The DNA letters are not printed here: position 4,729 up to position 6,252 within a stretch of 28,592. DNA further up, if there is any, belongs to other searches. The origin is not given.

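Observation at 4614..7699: Compact NodF/NodE-like elongation operon (ACP-KS-DH-DH-SDR) with no enoyl reductase and no nod genes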

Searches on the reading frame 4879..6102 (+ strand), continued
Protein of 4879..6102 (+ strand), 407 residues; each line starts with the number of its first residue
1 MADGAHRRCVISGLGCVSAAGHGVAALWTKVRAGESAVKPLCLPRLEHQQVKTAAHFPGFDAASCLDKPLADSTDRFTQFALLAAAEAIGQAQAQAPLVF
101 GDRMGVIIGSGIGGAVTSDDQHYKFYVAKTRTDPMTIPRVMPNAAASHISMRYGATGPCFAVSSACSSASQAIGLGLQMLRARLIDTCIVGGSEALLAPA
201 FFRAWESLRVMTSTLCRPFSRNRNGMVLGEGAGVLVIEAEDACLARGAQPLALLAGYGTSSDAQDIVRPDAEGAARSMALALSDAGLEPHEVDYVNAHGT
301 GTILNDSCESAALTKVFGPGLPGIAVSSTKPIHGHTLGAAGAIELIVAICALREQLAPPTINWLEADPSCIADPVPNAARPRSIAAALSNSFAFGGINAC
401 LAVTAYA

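Call 34: get_annotated_region(hit=H2, flank=5000)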
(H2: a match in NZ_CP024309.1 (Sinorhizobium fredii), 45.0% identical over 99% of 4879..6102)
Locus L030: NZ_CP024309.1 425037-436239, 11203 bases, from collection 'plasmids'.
description: Sinorhizobium fredii strain NXT3 plasmid pSfreNXT3b, complete sequence
organism: Sinorhizobium fredii (NCBI taxid 380)
taxonomy: Bacteria; Pseudomonadota; Alphaproteobacteria; Hyphomicrobiales; Rhizobiaceae; Sinorhizobium; Sinorhizobium fredii
host: -; source: Phaseolus vulgaris,cell culture,plant nodule in agricultural field; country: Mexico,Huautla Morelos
typing (MOB-suite, as given by PLSDB): conjugative; relaxase MOBQ; mating-pair formation MPF_T
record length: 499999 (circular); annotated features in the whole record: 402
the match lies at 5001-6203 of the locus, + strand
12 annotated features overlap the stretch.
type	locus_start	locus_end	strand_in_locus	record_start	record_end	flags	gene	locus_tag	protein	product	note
CDS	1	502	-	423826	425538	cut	nodU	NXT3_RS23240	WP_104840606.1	nodulation protein NodU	-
CDS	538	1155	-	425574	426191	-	nodS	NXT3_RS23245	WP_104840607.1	nodulation methyltransferase NodS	GO:0009312 - oligosaccharide biosynthetic process [Evidence IEA]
CDS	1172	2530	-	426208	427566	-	nodC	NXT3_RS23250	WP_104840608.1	chitooligosaccharide synthase NodC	GO:0009877 - nodulation [Evidence IEA]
CDS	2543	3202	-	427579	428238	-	nodB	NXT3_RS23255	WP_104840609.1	chitooligosaccharide deacetylase NodB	GO:0009877 - nodulation [Evidence IEA]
CDS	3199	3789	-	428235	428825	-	-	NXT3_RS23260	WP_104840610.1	NodA family N-acyltransferase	-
CDS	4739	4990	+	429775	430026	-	-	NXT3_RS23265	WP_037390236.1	acyl carrier protein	GO:0006633 - fatty acid biosynthetic process [Evidence IEA]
CDS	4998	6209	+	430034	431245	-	-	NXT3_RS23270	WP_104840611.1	beta-ketoacyl-[acyl-carrier-protein] synthase family protein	GO:0006633 - fatty acid biosynthetic process [Evidence IEA]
CDS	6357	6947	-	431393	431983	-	-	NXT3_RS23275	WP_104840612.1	NodA family N-acyltransferase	-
CDS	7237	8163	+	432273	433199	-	nodD2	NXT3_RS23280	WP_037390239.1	transcriptional regulator NodD2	-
CDS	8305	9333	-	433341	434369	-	-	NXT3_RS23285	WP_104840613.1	LLM class flavin-dependent oxidoreductase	-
CDS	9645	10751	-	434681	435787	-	hisC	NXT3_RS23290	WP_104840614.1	histidinol-phosphate transaminase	GO:0000105 - histidine biosynthetic process [Evidence IEA]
CDS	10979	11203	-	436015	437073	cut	-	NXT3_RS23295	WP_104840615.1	LacI family DNA-binding transcriptional regulator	-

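Call 35: get_annotated_region(hit=H12, flank=7000)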
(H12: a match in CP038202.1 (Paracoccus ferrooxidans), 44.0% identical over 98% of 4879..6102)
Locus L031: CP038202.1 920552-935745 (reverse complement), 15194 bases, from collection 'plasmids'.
description: Paracoccus ferrooxidans strain NCCB 100066 plasmid pFER4, complete sequence
organism: Paracoccus ferrooxidans (NCBI taxid 327104)
taxonomy: Bacteria; Pseudomonadota; Alphaproteobacteria; Rhodobacterales; Paracoccaceae; Paracoccus; Paracoccus ferrooxidans
host: -; source: single cell,bioreactor; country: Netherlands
typing (MOB-suite, as given by PLSDB): non-mobilizable; replicon rep_cluster_746; mating-pair formation MPF_T
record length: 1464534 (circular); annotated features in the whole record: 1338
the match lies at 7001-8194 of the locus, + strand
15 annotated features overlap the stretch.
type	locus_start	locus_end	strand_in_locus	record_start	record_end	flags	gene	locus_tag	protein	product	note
CDS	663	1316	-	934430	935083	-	-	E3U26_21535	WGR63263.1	ATP-binding cassette domain-containing protein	-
CDS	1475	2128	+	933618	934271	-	-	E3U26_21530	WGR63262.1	uracil-DNA glycosylase family protein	-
CDS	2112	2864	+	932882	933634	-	-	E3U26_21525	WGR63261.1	SseB family protein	-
CDS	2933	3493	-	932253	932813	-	-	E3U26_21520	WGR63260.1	DUF882 domain-containing protein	-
CDS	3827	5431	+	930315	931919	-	-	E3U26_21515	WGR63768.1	peptidoglycan-binding protein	-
CDS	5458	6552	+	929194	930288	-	-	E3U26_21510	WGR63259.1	UDP-3-O-(3-hydroxymyristoyl)glucosamine N-acyltransferase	-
CDS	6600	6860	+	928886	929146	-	-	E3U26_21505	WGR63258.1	acyl carrier protein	-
CDS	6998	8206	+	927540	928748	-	-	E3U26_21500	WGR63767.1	beta-ketoacyl-[acyl-carrier-protein] synthase family protein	-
CDS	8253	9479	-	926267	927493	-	-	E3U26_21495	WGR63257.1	MFS transporter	-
CDS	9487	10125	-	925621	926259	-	eda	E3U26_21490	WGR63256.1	bifunctional 4-hydroxy-2-oxoglutarate aldolase/2-dehydro-3-deoxy-phosphogluconate aldolase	-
CDS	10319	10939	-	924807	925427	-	-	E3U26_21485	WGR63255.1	DUF1190 domain-containing protein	-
CDS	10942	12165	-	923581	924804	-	-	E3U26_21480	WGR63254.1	glutathionylspermidine synthase family protein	-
CDS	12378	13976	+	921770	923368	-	-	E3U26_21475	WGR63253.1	ABC transporter substrate-binding protein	-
CDS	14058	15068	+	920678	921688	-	-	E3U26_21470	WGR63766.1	ABC transporter permease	-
CDS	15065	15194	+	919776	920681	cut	-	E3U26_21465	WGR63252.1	ABC transporter permease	-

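Call 38: find_encoding_contigs(protein=P0001, flank=8000, max_places=1)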
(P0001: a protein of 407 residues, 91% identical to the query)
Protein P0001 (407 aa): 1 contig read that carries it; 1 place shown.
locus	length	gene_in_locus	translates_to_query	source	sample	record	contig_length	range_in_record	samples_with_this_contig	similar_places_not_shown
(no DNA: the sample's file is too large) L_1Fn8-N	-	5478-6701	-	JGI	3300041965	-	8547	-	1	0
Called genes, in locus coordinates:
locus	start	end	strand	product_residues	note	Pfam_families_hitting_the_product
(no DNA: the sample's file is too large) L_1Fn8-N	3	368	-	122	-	?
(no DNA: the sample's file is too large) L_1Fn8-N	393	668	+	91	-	-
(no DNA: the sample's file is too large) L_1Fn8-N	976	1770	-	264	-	PF04116:FA_hydroxylase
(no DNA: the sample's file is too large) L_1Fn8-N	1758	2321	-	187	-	PF05145:AbrB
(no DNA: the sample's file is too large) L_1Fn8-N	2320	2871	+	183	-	-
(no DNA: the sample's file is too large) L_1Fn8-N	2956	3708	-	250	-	PF03741:TerC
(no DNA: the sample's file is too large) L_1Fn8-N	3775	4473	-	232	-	PF04752:ChaC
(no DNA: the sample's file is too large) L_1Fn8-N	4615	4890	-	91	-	-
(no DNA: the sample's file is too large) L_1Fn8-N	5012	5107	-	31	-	-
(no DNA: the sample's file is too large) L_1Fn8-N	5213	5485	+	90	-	PF00550:PP-binding (weak)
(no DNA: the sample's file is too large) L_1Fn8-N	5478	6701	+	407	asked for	PF00109:ketoacyl-synt, PF02801:Ketoacyl-synt_C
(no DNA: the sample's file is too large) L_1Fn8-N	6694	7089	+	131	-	-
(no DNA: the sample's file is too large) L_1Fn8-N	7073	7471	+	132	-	PF01575:MaoC_dehydratas, PF13452:FAS1_DH_region (faint)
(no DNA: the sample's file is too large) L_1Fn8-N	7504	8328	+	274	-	-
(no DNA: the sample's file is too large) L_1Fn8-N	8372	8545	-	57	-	?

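Call 39: find_encoding_contigs(protein=P0005, flank=8000, max_places=1)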
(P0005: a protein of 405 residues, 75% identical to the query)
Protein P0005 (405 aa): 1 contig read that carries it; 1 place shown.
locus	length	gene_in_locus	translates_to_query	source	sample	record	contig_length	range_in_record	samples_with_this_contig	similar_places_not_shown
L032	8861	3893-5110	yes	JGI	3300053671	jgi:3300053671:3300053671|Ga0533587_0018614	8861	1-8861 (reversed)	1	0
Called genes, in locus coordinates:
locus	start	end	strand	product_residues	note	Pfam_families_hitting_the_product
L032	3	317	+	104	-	?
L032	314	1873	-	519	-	PF02878:PGM_PMM_I, PF02879:PGM_PMM_II, PF02880:PGM_PMM_III, PF00408:PGM_PMM_IV (weak)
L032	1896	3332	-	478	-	PF00483:NTP_transferase, PF12804:NTP_transf_3 (weak), PF22640:ManC_GMP_beta-helix (faint), PF01050:MannoseP_isomer, PF07883:Cupin_2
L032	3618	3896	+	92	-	PF00550:PP-binding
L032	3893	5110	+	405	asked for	PF00109:ketoacyl-synt, PF02801:Ketoacyl-synt_C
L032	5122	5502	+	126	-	-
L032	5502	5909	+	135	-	PF01575:MaoC_dehydratas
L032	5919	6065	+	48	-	PF00106:adh_short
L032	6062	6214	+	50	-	PF00106:adh_short, PF13561:adh_short_C2 (weak)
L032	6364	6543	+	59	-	PF13561:adh_short_C2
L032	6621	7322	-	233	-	PF00005:ABC_tran, PF13304:AAA_21 (faint)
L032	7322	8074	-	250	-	PF00005:ABC_tran, PF13304:AAA_21 (weak), PF12399:BCA_ABC_TP_C (weak)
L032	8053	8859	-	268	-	?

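Call 40: find_encoding_contigs(protein=P0011, flank=9000, max_places=1)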
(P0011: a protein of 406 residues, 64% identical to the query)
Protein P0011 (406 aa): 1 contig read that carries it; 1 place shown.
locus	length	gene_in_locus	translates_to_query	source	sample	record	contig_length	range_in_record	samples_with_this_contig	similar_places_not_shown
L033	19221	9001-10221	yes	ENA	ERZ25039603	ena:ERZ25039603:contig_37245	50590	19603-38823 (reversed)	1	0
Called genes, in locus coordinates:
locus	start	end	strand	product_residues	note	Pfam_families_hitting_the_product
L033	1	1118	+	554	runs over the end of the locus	PF00664:ABC_membrane, PF00005:ABC_tran, PF02463:SMC_N (faint), PF13304:AAA_21 (faint)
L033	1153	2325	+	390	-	PF13439:Glyco_transf_4, PF13579:Glyco_trans_4_4, PF20706:GT4-conflict, PF00534:Glycos_transf_1, PF13692:Glyco_trans_1_4, PF13524:Glyco_trans_1_2 (weak)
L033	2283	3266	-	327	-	PF11380:Stealth_CR2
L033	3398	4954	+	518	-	PF00370:FGGY_N, PF02782:FGGY_C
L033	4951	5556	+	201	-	PF01066:CDP-OH_P_transf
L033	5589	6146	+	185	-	PF16117:DUF4833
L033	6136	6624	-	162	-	PF04608:PgpA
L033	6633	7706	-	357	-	PF00487:FA_desaturase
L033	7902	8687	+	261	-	PF01553:Acyltransferase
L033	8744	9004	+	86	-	PF00550:PP-binding (weak)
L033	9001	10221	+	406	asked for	PF00109:ketoacyl-synt, PF02801:Ketoacyl-synt_C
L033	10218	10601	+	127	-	-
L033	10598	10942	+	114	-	PF01575:MaoC_dehydratas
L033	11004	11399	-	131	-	PF01148:CTP_transf_1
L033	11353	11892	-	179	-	-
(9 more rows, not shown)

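Call 46: get_annotated_region(hit=H25, flank=3000)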
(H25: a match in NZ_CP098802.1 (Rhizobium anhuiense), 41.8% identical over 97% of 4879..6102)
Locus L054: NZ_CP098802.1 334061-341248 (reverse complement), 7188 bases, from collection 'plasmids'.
description: Rhizobium anhuiense bv. trifolii strain T24 plasmid pRA_T24_3, complete sequence
organism: Rhizobium anhuiense (NCBI taxid 2018689)
taxonomy: Bacteria; Pseudomonadota; Alphaproteobacteria; Hyphomicrobiales; Rhizobiaceae; Rhizobium; Rhizobium anhuiense
host: -; source: Trifolium dubium,Cell culture; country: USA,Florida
typing (MOB-suite, as given by PLSDB): conjugative; replicon rep_cluster_287; relaxase MOBQ; mating-pair formation MPF_T
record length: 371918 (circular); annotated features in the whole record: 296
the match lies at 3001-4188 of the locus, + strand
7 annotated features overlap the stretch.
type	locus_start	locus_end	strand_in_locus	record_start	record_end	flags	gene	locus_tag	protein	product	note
CDS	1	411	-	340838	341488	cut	nodB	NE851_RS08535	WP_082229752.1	chitooligosaccharide deacetylase NodB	GO:0009877 - nodulation [Evidence IEA]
CDS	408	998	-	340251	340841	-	-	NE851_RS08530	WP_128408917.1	NodA family N-acyltransferase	-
CDS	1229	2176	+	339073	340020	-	-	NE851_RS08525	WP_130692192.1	LysR family transcriptional regulator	-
CDS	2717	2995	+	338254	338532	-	-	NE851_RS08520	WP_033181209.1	phosphopantetheine-binding protein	-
CDS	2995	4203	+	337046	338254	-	-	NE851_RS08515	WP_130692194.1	beta-ketoacyl-[acyl-carrier-protein] synthase family protein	GO:0006633 - fatty acid biosynthetic process [Evidence IEA]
CDS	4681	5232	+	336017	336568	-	-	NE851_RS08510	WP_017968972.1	sugar O-acetyltransferase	-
CDS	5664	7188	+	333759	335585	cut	glmS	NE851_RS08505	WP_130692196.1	glutamine--fructose-6-phosphate transaminase (isomerizing)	GO:0006040 - amino sugar metabolic process [Evidence IEA]; GO:0009252 - peptidoglycan biosynthetic process [Evidence ...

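Call 47: get_annotated_region(hit=H19, flank=3000)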
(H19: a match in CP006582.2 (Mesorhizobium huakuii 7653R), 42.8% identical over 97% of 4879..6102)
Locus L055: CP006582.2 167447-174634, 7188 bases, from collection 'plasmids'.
description: Mesorhizobium huakuii 7653R plasmid pMHa, complete sequence
organism: Mesorhizobium huakuii 7653R (NCBI taxid 763057)
taxonomy: Bacteria; Pseudomonadota; Alphaproteobacteria; Hyphomicrobiales; Phyllobacteriaceae; Mesorhizobium; Mesorhizobium huakuii; Mesorhizobium huakuii 7653R
host: -; source: Rice field soil; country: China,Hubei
typing (MOB-suite, as given by PLSDB): non-mobilizable
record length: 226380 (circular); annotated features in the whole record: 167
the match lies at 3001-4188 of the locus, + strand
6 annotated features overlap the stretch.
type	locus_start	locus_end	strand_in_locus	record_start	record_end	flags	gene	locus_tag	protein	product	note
CDS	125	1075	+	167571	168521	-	-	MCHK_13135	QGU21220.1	TIM barrel protein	-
CDS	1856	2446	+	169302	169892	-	nodA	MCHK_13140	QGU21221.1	NodA family N-acyltransferase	-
CDS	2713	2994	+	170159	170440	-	-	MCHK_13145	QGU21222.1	nodulation protein NodF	-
CDS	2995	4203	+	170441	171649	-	-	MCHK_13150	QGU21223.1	beta-ketoacyl-ACP synthase II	-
CDS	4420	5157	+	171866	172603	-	fabG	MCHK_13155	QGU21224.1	3-oxoacyl-[acyl-carrier-protein] reductase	-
CDS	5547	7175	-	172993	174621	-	-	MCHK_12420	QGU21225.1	IS1634 family transposase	-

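Call 62: search_protein_families(library=pfam, proteins=[L001:4291-5454:+, L001:5447-6313:-, L001:6478-7596:+, L001:9232-10368:+, L001:10389-11669:-, L001:11777-13024:-, L001:12826-13725:-, L001:13826-14269:-, L001:3368-4345:-], max_evalue=0.001)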
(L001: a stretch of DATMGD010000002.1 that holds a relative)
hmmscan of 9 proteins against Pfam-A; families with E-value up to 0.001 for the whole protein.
L001:4291-5454:+ (387 aa): 0 families

L001:5447-6313:- (288 aa): 1 family
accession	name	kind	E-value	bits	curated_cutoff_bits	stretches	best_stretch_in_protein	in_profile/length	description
PF01061.29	ABC2_membrane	-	2.7e-15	56.9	26.9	1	41-248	2-210/211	ABC-2 type transporter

L001:6478-7596:+ (372 aa): 1 family
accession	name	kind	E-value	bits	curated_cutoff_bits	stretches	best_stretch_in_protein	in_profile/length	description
PF00583.31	Acetyltransf_1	-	0.00045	20.9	20.7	0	49-117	26-92/116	Acetyltransferase (GNAT) family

L001:9232-10368:+ (378 aa): 2 families
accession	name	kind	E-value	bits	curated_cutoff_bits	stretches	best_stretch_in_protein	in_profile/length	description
PF13506.12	Glyco_transf_21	-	6.6e-41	140.1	21.7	1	103-273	1-173/174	Glycosyl transferase family 21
PF13641.12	Glyco_tranf_2_3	-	2.1e-11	44.7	27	1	48-273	1-228/230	Glycosyltransferase like family 2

L001:10389-11669:- (426 aa): 5 families
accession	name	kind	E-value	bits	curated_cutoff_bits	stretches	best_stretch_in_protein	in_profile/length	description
PF00155.27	Aminotran_1_2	-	1.2e-44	153.4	19.7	1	79-415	6-359/361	Aminotransferase class I and II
PF01212.27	Beta_elim_lyase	-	1.7e-10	41.1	27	1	119-348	32-235/288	Beta-eliminating lyase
PF00266.25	Aminotran_5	-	1.3e-08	34.7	21.5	1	117-247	41-181/371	Aminotransferase class-V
PF01053.26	Cys_Met_Meta_PP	-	3.9e-08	32.7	27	1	120-247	53-179/381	Cys/Met metabolism PLP-dependent enzyme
PF01041.23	DegT_DnrJ_EryC1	-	2.2e-06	27.6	19.8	1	122-249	27-153/360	DegT/DnrJ/EryC1/StrS aminotransferase family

L001:11777-13024:- (415 aa): 3 families
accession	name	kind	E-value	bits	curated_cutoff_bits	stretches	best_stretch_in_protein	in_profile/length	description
PF13506.12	Glyco_transf_21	-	6.9e-30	104.2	21.7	1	139-305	5-173/174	Glycosyl transferase family 21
PF13641.12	Glyco_tranf_2_3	-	7.4e-12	46.2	27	1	80-304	1-227/230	Glycosyltransferase like family 2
PF13632.12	Glyco_trans_2_3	-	4.4e-06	27.1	27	1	167-354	1-195/198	Glycosyl transferase family group 2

L001:12826-13725:- (299 aa): 0 families

L001:13826-14269:- (147 aa): 0 families

L001:3368-4345:- (325 aa): 0 families

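Call 79: search_protein_families(library=ncbifam, proteins=[L001:6478-7596:+, L003:6571-7686:+, L001:10389-11669:-], max_evalue=0.00001)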
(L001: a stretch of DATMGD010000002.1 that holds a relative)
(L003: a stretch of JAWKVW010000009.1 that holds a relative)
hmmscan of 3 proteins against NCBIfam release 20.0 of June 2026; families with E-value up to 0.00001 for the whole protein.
L001:6478-7596:+ (372 aa): 0 families

L003:6571-7686:+ (372 aa): 0 families

L001:10389-11669:- (426 aa): 13 families
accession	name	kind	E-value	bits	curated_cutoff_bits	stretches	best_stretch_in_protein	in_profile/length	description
NF047599.1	SerpalmtaseBetaP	equivalog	1.2e-143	478.6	500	1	34-423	3-392/394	serine palmitoyltransferase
NF047603.1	SerpalmtaseAlphaP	equivalog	4.1e-114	381.4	670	1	49-424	20-396/399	serine palmitoyltransferase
TIGR00858.1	bioF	equivalog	8.8e-94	314.2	426.45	1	68-414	15-361/365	8-amino-7-oxononanoate synthase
NF047600.1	SerpalmtaseCFB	equivalog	1.5e-88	297.1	640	1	67-421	36-389/395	serine palmitoyltransferase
TIGR01825.1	gly_Cac_T_rel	subfamily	1.4e-84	284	535.4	1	59-422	19-380/385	BioF/Kbl family PLP-dependent acyltransferase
NF005394.0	PRK06939.1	equivalog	8.1e-83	278.3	460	1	57-423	25-393/397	glycine C-acetyltransferase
TIGR01822.1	2am3keto_CoA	equivalog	5.7e-75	252.7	493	1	59-423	23-389/393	glycine C-acetyltransferase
TIGR01821.1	5aminolev_synth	equivalog_domain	1.5e-65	221.6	338.55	1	73-413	44-386/402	5-aminolevulinate synthase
NF005526.0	PRK07179.1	equivalog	3e-52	177.6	428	1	76-421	56-396/407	alpha-hydroxyketone-type quorum-sensing autoinducer synthase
NF004608.1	PRK05937.1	equivalog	3.3e-40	138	399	1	106-342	41-278/366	8-amino-7-oxononanoate synthase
NF005697.0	PRK07505.1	subfamily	5.1e-37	127.4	342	1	67-423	41-401/405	hypothetical protein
TIGR02539.1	SepCysS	equivalog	6.9e-07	28.6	365.25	1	125-253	57-194/370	O-phospho-L-seryl-tRNA:Cys-tRNA synthase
NF005456.0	PRK07050.1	equivalog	8.6e-06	24.7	500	0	121-249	67-194/394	cystathionine beta-lyase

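Call 84: find_encoding_contigs(protein=P0016, flank=9000, max_places=1)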
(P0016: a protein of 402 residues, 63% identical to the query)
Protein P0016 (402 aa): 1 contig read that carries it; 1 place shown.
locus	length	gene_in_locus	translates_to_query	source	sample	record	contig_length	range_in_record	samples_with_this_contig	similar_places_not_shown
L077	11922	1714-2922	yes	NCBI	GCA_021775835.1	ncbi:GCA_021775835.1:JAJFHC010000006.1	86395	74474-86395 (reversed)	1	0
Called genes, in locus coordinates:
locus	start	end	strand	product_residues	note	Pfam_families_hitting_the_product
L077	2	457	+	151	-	?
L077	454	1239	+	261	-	PF01553:Acyltransferase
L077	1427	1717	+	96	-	PF00550:PP-binding (weak)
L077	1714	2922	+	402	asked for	PF00109:ketoacyl-synt, PF00108:Thiolase_N (faint), PF02801:Ketoacyl-synt_C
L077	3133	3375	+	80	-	-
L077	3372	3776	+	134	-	PF01575:MaoC_dehydratas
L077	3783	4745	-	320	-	-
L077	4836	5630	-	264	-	PF01066:CDP-OH_P_transf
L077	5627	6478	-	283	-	PF10277:Frag1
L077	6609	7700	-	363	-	PF01266:DAO, PF01494:FAD_binding_3 (weak), PF01593:Amino_oxidase, PF13450:NAD_binding_8, PF01593:Amino_oxidase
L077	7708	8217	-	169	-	PF21993:TetR_C_13_2 (weak)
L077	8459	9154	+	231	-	PF12973:Cupin_7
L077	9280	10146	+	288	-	PF25342:GT_PLOD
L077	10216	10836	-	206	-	PF02798:GST_N, PF13417:GST_N_3, PF13409:GST_N_2, PF17172:GST_N_4 (weak), PF00043:GST_C, PF14497:GST_C_3 (weak), PF13410:GST_C_2 (weak)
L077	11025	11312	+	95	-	-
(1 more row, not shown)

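Call 85: find_encoding_contigs(protein=P0110, flank=9000, max_places=1)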
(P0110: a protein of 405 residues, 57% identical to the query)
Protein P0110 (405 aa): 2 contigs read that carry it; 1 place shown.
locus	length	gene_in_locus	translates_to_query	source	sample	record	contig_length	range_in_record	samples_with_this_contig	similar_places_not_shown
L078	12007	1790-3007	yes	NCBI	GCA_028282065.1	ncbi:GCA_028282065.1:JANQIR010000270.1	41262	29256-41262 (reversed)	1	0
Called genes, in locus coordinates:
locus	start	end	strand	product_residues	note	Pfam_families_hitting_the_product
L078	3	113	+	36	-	?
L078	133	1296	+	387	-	PF00487:FA_desaturase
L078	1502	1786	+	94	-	PF00550:PP-binding (weak)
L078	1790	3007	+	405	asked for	PF00109:ketoacyl-synt, PF02801:Ketoacyl-synt_C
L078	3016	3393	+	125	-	-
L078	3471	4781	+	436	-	PF03721:UDPG_MGDP_dh_N, PF00984:UDPG_MGDP_dh, PF03720:UDPG_MGDP_dh_C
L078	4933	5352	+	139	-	-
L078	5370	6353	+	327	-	PF01073:3Beta_HSD, PF01370:Epimerase, PF02719:Polysacc_synt_2 (weak), PF04321:RmlD_sub_bind, PF07993:NAD_binding_4 (faint), PF08659:KR (weak), PF16363:GDP_Man_Dehyd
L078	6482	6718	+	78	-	-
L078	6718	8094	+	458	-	PF13641:Glyco_tranf_2_3 (faint)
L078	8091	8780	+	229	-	-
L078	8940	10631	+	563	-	PF00664:ABC_membrane, PF00005:ABC_tran, PF13304:AAA_21 (weak)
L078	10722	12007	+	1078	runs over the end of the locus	PF00535:Glycos_transf_2, PF10111:Glyco_tranf_2_2, PF13641:Glyco_tranf_2_3, PF13524:Glyco_trans_1_2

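Call 86: find_encoding_contigs(protein=P0117, flank=9000, max_places=1)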
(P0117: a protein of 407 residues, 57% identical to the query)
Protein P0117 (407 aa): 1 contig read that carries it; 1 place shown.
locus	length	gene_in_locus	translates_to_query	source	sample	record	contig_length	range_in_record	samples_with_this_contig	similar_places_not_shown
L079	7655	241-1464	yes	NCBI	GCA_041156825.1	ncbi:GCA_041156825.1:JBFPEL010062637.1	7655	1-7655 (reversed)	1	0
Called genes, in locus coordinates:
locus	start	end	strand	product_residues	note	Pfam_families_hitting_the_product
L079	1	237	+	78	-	?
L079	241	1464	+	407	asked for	PF00109:ketoacyl-synt, PF02801:Ketoacyl-synt_C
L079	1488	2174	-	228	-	PF05050:Methyltransf_21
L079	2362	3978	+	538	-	PF00732:GMC_oxred_N, PF05199:GMC_oxred_C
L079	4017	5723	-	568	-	PF00361:Proton_antipo_M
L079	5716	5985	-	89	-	-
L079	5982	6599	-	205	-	PF00361:Proton_antipo_M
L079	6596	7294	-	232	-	-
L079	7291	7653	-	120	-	?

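Call 88: search_protein_families(library=pfam, proteins=[L078:4933-5352:+, L078:3016-3393:+], max_evalue=0.01)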
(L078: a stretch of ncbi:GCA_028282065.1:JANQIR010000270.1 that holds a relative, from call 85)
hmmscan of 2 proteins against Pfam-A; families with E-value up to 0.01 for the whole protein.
L078:4933-5352:+ (139 aa): 0 families

L078:3016-3393:+ (125 aa): 0 families

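Call 107: find_related_loci(query=window:4879-6102:+, collection=metagenome_contigs, flank=10000)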
Query window:4879-6102:+ (407 aa) in metagenome_contigs; peptide patterns used: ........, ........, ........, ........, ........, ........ (x = any residue, [..] = any of these).
142 stretches matched a pattern; 16 encode a relative of the query (tblastn E <= 1e-3); 16 distinct loci.
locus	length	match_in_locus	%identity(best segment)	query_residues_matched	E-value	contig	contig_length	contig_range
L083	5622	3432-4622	56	8-404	3e-147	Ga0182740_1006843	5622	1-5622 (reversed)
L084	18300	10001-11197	63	5-403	1e-143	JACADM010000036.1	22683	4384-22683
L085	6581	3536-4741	57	1-403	5e-140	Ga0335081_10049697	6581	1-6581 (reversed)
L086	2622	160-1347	62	8-403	1e-146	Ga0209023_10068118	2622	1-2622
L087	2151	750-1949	56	6-403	2e-147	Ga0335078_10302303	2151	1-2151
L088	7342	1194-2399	56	1-403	2e-134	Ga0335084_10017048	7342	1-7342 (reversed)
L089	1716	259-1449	57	5-403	2e-144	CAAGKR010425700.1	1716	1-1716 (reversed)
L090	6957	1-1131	56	27-403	2e-127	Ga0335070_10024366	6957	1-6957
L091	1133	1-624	60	196-403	5e-84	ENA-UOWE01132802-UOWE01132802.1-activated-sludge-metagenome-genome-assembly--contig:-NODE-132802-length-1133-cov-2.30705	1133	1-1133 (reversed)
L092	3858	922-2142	39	6-401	1e-72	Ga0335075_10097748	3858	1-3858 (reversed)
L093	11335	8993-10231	38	3-406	2e-71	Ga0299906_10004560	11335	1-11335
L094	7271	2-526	63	229-403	1e-68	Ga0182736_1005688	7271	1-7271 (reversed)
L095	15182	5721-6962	36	1-404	5e-62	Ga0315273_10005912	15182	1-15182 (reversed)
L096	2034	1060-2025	37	7-318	5e-57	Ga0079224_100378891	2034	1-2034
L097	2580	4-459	54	254-403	4e-42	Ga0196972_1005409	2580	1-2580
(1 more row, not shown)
